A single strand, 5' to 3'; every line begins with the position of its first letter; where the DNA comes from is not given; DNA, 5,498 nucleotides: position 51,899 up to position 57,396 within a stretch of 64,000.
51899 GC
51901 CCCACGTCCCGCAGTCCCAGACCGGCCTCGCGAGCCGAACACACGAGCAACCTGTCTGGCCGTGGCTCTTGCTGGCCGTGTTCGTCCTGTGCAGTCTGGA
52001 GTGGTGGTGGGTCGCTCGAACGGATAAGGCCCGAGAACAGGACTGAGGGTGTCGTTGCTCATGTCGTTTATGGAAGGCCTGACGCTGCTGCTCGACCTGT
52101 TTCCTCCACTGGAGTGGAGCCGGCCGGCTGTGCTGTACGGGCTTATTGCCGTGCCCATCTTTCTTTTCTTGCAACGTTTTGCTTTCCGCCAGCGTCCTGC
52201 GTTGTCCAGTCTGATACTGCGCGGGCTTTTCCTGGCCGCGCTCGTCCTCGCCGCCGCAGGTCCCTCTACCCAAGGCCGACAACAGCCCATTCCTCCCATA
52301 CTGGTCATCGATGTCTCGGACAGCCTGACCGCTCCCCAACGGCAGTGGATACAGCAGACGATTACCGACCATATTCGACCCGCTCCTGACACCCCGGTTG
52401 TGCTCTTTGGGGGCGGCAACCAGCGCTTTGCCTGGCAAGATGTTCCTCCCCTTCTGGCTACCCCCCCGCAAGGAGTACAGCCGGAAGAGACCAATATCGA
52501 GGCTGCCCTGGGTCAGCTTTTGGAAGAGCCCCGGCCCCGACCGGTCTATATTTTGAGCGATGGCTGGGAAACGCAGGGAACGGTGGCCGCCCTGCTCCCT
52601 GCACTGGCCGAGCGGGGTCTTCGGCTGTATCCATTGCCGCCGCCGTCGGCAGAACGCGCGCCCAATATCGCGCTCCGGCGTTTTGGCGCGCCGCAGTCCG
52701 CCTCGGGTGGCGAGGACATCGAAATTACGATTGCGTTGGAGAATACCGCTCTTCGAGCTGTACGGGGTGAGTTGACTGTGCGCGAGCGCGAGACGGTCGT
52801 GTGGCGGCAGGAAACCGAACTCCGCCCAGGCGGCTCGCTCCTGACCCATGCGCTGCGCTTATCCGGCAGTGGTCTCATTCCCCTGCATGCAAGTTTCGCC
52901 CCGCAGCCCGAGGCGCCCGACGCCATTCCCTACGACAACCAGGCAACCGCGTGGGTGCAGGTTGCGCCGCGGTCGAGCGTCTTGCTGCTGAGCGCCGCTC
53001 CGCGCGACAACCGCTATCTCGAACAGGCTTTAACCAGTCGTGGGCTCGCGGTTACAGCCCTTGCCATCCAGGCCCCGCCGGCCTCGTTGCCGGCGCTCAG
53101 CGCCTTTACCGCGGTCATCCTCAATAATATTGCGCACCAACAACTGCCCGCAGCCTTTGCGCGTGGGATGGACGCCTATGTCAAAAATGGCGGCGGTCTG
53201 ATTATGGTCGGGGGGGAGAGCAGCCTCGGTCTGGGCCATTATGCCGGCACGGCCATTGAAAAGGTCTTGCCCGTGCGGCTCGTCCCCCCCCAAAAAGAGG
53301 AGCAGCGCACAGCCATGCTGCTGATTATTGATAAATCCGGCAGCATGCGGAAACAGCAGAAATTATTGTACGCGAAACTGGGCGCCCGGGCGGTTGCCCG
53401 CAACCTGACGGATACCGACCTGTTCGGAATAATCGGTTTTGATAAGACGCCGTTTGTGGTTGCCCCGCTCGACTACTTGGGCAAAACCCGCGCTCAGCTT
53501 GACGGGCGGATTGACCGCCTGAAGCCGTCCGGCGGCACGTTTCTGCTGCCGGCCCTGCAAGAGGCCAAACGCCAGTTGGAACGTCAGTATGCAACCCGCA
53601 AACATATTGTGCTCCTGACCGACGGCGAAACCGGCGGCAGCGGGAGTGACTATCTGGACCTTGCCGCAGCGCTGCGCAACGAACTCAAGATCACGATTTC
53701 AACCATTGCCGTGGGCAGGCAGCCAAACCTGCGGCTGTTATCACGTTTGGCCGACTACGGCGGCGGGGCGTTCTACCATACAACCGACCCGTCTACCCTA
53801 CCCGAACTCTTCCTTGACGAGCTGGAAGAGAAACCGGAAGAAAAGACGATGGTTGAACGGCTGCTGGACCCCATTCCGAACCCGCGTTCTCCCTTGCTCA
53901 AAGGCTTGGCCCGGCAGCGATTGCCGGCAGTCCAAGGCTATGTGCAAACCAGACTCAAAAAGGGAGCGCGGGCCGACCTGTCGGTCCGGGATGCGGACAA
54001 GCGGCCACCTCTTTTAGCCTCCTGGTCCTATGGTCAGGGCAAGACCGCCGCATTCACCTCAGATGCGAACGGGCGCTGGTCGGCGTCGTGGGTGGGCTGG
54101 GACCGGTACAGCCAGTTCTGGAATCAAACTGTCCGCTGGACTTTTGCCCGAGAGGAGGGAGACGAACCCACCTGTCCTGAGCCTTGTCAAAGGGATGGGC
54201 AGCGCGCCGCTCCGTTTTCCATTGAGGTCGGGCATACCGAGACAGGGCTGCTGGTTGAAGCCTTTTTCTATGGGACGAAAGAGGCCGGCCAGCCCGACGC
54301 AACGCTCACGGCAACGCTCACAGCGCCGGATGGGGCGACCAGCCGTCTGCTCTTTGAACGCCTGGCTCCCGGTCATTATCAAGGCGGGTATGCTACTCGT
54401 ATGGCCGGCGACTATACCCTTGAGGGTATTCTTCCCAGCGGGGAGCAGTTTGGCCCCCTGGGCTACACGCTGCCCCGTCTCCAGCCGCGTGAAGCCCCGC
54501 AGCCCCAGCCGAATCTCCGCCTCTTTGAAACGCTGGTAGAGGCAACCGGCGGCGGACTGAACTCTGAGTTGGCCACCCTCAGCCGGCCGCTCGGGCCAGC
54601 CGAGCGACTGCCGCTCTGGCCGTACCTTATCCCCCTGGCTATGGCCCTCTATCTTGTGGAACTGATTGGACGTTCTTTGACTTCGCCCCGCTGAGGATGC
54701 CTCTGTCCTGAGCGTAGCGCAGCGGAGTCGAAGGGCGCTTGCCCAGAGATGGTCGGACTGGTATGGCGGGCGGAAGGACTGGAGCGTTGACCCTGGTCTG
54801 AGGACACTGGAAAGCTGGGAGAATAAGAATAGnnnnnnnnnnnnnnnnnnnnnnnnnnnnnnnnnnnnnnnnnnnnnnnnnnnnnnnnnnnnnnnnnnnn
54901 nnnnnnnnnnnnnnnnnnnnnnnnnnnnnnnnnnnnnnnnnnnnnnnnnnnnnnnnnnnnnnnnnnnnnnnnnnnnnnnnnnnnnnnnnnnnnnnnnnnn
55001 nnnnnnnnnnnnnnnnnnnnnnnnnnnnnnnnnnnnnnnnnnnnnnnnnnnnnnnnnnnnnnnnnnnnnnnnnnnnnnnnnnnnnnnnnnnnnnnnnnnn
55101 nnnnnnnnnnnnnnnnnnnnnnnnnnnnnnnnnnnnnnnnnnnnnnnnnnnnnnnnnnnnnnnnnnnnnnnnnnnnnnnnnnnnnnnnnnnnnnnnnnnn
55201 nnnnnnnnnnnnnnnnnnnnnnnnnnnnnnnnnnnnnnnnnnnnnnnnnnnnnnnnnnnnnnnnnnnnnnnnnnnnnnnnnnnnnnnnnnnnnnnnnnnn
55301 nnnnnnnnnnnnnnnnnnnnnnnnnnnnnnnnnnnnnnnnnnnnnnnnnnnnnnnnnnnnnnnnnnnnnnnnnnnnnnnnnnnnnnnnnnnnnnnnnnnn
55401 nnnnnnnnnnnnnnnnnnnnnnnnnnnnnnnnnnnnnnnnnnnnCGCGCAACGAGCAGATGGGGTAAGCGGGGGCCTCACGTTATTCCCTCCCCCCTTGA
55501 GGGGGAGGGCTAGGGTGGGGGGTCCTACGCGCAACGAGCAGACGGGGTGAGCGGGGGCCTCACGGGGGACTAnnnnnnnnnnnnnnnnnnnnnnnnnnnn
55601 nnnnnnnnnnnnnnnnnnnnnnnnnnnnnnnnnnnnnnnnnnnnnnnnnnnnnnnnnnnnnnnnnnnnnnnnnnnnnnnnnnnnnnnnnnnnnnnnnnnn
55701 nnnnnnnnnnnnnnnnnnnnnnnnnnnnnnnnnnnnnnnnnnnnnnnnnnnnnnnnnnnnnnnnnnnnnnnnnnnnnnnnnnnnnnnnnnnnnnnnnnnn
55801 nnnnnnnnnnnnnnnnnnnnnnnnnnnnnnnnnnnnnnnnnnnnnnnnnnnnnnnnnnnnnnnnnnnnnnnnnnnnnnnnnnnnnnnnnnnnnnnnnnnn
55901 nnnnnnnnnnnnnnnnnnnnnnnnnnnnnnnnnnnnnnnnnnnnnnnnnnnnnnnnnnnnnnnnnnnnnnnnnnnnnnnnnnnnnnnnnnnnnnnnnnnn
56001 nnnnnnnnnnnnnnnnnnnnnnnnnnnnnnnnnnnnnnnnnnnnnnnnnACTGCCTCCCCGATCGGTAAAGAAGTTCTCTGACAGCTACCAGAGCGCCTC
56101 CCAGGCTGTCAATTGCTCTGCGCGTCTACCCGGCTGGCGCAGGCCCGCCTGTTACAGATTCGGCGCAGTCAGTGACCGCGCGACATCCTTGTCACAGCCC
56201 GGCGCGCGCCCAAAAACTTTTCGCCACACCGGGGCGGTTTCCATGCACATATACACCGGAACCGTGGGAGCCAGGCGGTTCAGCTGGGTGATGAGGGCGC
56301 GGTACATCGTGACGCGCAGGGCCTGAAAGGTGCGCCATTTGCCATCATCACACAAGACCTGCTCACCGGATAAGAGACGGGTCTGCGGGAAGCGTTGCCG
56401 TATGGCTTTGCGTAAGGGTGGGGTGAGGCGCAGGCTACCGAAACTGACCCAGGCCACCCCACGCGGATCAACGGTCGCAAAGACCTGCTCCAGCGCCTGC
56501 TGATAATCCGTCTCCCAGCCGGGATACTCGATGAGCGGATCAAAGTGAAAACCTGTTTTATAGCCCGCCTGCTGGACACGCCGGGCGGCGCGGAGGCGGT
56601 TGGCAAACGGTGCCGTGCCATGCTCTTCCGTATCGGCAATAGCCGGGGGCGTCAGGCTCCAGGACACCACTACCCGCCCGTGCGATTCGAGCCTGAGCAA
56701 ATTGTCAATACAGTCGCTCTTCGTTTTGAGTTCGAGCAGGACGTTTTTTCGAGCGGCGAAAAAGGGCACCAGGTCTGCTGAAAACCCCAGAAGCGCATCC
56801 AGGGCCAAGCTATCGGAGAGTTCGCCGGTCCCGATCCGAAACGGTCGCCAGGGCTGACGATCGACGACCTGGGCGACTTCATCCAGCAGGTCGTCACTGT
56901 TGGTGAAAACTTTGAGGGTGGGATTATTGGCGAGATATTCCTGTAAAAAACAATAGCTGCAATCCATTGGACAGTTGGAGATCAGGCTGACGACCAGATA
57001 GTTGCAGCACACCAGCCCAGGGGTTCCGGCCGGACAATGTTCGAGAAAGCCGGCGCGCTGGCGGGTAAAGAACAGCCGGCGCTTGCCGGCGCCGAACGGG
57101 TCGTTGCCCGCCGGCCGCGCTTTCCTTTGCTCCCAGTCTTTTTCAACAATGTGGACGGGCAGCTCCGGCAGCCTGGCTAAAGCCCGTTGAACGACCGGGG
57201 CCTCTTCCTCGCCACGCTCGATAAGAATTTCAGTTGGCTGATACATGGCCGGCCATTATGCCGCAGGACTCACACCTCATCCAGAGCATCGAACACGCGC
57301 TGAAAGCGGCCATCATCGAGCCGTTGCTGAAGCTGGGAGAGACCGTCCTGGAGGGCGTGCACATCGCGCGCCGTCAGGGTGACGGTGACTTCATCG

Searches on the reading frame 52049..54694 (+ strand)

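Call 85: search_protein_families(library=pfam, proteins=[window:52049-54694:+], max_evalue=0.001)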
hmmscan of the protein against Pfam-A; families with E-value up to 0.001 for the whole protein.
window:52049-54694:+ (881 aa): 6 families
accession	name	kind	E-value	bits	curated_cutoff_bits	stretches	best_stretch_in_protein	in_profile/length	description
PF00092.34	VWA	-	1.4e-16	61.7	23.8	1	424-588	3-172/174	von Willebrand factor type A domain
PF13519.12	VWA_2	-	7.2e-16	59.2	27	1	423-527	1-107/107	von Willebrand factor type A domain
PF07090.17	GATase1_like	-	1.1e-14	55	27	1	611-697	160-244/247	Putative glutamine amidotransferase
PF13768.12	VWA_3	-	5.2e-10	40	27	1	424-574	4-152/155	von Willebrand factor type A domain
PF05762.20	VWA_CoxE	-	1.1e-07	31.9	26.4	0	407-543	45-176/222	VWA domain containing CoxE-like protein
PF24157.1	DUF7408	-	5.3e-06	27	27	0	311-395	2-77/174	Domain of unknown function (DUF7408)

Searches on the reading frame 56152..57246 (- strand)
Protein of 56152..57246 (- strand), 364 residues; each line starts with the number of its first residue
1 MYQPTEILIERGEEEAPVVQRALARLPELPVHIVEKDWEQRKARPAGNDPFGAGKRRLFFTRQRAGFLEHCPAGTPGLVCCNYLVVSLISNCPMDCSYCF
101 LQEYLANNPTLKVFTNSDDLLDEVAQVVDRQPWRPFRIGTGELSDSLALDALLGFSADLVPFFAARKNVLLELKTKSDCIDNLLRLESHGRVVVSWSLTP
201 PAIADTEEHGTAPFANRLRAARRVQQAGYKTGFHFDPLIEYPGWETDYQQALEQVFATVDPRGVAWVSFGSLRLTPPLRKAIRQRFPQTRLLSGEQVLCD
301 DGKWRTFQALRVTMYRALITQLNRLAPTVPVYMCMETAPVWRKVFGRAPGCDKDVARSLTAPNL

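Call 85: search_protein_families(library=pfam, proteins=[window:56152-57246:-], max_evalue=0.001)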
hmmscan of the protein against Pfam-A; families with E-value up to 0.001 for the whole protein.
window:56152-57246:- (364 aa): 2 families
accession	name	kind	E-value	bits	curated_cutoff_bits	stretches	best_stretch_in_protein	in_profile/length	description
PF20903.3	SPL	-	1.6e-30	106.6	27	1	86-293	81-290/338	Spore photoproduct lyase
PF04055.27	Radical_SAM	-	0.00026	21.6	29.5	1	87-231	2-143/166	Radical SAM superfamily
